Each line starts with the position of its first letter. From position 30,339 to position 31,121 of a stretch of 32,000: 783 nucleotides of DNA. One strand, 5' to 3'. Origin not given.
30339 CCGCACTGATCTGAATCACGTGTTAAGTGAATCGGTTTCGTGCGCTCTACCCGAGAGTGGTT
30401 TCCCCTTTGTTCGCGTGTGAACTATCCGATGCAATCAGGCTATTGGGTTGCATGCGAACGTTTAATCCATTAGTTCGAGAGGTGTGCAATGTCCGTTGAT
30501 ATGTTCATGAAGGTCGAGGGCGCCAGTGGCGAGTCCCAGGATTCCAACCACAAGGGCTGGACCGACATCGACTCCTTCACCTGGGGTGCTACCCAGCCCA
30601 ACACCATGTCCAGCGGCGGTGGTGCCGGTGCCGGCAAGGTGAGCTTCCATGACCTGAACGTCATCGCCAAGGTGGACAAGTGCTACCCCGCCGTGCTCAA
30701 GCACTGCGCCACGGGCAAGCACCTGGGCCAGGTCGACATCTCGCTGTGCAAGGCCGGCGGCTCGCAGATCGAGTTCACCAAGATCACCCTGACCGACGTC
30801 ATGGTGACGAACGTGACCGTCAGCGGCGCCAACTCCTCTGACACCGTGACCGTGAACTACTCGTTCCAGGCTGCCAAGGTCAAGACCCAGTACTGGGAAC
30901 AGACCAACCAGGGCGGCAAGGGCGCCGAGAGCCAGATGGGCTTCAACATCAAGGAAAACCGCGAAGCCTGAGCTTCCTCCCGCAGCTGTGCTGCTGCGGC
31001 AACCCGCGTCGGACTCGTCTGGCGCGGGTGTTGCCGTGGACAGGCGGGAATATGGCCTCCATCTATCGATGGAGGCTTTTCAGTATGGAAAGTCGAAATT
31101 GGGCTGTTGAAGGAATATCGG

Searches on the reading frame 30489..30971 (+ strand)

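Call 95: search_protein_families(library=pfam, proteins=[window:30489-30971:+], max_evalue=0.01)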
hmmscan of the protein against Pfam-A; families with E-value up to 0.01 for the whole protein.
window:30489-30971:+ (160 aa): 1 family
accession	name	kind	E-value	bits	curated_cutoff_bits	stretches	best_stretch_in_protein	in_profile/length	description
PF05638.18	T6SS_HCP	-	3.1e-35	121.7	23.5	1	6-132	1-126/129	Type VI secretion system effector, Hcp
